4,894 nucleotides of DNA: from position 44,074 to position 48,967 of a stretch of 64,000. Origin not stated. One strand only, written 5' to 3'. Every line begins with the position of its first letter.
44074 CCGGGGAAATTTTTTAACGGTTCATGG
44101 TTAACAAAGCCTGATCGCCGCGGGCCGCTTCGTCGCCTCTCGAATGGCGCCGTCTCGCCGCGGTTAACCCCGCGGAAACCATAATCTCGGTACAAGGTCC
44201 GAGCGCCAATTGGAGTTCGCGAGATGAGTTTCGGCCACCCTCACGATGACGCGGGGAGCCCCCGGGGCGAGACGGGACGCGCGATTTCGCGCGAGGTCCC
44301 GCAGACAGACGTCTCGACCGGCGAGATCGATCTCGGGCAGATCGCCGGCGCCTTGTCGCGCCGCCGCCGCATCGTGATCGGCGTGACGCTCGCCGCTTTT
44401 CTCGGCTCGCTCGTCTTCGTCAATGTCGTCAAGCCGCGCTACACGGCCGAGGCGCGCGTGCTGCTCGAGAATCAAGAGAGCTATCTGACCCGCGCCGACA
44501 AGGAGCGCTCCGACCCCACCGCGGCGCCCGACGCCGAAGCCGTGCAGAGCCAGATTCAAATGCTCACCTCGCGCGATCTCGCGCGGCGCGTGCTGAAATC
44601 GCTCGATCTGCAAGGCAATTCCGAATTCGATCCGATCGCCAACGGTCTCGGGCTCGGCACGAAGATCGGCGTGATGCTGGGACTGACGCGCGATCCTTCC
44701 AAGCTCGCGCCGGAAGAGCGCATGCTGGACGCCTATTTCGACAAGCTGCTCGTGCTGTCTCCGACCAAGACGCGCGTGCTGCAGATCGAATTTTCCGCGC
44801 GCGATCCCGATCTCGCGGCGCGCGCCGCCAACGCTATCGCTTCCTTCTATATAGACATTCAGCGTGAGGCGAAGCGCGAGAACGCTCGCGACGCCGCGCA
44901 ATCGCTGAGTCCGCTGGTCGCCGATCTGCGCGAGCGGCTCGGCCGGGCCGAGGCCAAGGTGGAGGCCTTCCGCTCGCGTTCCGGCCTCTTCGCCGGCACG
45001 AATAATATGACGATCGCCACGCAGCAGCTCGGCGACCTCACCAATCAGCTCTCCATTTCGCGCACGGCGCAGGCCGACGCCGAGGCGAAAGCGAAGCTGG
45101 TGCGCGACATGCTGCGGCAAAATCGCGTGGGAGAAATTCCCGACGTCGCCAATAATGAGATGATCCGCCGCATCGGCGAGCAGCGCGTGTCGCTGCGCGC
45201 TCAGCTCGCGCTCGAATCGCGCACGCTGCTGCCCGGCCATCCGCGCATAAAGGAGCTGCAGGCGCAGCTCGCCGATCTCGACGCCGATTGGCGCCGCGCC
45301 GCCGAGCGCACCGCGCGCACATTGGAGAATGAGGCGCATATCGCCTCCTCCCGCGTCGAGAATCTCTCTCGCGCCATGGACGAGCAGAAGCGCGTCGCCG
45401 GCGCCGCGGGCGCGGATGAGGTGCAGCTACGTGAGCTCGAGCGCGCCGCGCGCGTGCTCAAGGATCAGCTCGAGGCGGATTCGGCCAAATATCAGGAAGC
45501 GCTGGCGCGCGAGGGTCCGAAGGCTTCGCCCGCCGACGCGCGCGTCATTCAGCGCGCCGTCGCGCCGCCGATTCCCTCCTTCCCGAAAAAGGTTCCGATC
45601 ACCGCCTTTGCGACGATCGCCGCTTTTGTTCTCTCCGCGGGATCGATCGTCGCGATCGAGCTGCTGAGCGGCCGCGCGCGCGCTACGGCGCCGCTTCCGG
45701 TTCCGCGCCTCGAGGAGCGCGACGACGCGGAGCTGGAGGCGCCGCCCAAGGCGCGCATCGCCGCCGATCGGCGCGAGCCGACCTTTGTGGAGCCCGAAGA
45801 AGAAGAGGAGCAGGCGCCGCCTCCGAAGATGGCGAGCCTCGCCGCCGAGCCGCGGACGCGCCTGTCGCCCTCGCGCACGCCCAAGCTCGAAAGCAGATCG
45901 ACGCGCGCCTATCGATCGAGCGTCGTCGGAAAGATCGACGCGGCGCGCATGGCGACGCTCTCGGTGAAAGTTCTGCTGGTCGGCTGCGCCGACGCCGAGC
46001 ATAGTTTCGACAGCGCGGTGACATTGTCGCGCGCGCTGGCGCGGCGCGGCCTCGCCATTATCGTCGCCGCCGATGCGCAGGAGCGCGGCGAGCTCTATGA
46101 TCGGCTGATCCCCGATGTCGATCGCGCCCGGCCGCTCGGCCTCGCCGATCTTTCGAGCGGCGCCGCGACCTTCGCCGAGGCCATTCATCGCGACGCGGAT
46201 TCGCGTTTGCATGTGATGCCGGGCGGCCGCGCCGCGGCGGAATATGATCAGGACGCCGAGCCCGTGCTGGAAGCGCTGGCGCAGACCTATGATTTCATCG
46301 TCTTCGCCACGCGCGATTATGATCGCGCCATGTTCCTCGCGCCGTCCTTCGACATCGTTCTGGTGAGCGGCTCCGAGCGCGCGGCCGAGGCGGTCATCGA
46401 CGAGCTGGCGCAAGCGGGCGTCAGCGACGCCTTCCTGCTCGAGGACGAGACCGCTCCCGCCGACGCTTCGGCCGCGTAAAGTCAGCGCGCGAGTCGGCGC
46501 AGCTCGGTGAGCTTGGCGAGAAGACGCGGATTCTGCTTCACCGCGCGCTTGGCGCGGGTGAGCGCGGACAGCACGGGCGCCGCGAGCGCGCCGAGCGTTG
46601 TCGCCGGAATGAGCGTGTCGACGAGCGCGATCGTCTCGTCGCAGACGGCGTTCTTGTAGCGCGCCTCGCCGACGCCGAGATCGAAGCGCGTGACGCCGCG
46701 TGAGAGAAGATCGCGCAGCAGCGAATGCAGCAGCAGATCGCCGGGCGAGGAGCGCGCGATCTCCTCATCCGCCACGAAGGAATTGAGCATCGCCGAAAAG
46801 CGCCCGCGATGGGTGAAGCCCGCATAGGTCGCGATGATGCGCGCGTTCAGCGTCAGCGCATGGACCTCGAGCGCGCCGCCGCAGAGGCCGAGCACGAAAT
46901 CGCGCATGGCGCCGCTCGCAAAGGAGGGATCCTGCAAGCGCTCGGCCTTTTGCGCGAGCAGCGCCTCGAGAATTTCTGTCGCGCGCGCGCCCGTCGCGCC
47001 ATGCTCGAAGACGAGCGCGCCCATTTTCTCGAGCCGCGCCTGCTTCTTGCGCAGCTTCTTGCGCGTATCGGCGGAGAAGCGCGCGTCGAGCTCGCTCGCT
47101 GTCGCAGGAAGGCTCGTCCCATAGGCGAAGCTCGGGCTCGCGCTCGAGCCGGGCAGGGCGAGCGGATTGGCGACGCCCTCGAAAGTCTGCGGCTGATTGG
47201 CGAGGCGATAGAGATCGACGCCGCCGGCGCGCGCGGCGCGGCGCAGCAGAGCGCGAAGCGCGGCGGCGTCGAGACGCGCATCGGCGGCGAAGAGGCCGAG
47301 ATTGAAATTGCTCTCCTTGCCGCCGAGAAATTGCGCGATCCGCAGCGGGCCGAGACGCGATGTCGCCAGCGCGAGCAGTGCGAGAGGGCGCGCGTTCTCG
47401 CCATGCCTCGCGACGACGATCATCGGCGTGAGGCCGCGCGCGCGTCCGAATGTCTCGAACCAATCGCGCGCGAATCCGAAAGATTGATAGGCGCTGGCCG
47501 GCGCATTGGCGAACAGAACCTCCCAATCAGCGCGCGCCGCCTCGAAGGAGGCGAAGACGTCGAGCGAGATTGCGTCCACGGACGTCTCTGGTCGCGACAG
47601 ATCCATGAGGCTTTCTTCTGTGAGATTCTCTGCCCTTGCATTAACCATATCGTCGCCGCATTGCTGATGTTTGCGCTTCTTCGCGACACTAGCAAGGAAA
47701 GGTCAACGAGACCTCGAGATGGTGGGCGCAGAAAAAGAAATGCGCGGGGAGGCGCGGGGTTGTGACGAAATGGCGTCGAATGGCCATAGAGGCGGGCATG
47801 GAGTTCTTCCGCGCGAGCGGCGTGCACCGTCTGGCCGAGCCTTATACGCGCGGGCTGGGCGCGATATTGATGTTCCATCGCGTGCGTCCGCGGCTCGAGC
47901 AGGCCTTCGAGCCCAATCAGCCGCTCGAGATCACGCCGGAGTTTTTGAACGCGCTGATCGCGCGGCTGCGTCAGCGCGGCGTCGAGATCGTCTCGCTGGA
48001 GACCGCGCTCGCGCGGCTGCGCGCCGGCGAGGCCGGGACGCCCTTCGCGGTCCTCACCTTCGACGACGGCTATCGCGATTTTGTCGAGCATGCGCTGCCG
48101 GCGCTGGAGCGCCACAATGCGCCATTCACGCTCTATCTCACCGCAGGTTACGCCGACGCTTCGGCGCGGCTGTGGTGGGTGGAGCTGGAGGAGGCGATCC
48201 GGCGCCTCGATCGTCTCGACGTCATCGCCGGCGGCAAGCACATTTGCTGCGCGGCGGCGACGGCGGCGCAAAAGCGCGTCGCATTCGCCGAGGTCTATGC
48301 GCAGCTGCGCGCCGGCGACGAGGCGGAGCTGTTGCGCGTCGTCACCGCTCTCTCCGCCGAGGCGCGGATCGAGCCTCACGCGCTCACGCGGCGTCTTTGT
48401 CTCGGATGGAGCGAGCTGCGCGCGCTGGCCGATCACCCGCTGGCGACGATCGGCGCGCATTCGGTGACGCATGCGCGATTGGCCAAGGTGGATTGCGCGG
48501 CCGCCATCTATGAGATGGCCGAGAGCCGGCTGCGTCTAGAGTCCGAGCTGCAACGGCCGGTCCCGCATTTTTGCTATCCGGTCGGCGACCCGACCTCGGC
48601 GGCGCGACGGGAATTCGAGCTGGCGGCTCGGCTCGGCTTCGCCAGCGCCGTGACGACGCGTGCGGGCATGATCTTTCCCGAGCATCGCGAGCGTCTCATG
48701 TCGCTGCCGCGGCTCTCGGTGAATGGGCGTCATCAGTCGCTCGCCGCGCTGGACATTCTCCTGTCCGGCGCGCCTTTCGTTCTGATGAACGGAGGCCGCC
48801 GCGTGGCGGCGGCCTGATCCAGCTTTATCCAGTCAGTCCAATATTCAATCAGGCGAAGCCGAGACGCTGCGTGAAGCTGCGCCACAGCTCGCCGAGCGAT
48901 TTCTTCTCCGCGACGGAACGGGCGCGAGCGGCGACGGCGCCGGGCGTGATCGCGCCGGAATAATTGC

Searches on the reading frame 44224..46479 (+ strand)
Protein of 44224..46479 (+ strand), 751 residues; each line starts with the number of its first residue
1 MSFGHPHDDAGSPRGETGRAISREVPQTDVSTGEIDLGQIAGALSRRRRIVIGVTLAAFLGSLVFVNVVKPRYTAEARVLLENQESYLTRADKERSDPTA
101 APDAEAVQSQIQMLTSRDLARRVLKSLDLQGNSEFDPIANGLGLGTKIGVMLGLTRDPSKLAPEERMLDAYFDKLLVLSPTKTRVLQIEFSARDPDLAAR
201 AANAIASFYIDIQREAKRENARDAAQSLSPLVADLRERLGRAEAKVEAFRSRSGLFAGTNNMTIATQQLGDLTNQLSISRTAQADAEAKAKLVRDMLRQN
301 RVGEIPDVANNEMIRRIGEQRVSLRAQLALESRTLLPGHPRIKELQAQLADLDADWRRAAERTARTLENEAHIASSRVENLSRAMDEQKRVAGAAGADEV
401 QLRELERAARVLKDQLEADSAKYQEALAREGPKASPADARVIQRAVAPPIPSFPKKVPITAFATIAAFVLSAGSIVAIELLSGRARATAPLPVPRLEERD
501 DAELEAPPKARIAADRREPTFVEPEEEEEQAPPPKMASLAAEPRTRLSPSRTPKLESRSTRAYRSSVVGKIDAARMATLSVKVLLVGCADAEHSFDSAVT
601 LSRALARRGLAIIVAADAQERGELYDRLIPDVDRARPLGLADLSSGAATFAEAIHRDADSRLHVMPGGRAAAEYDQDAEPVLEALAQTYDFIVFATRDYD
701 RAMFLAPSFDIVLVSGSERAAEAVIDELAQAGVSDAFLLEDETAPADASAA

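Call 58: search_protein_families(library=pfam, proteins=[window:44224-46479:+], max_evalue=0.00001)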
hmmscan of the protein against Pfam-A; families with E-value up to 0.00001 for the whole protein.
window:44224-46479:+ (751 aa): 1 family
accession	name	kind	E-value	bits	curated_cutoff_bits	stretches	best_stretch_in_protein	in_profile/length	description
PF02706.20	Wzz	-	6.1e-14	52.5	25.5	1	34-127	2-91/91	Chain length determinant protein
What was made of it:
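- On Wza/OPX outer-membrane polysaccharide export protein: The only Wzz-domain protein (44224-46479) belongs to a separate EPS locus with its own OPX gene (call 58).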

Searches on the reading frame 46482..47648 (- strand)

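Call 58: search_protein_families(library=pfam, proteins=[window:46482-47648:-], max_evalue=0.00001)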
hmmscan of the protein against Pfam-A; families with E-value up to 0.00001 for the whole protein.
window:46482-47648:- (388 aa): 1 family
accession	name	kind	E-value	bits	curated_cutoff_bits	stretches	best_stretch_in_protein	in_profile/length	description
PF13480.13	Acetyltransf_6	-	8.1e-26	91.3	22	1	194-332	2-142/143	Acetyltransferase (GNAT) domain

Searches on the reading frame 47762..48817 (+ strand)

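Call 58: search_protein_families(library=pfam, proteins=[window:47762-48817:+], max_evalue=0.00001)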
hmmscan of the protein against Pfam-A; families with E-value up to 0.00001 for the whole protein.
window:47762-48817:+ (351 aa): 1 family
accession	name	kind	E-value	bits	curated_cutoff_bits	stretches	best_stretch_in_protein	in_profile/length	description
PF01522.26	Polysacc_deac_1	-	1.3e-17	64.3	23.1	2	92-139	5-48/124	Polysaccharide deacetylase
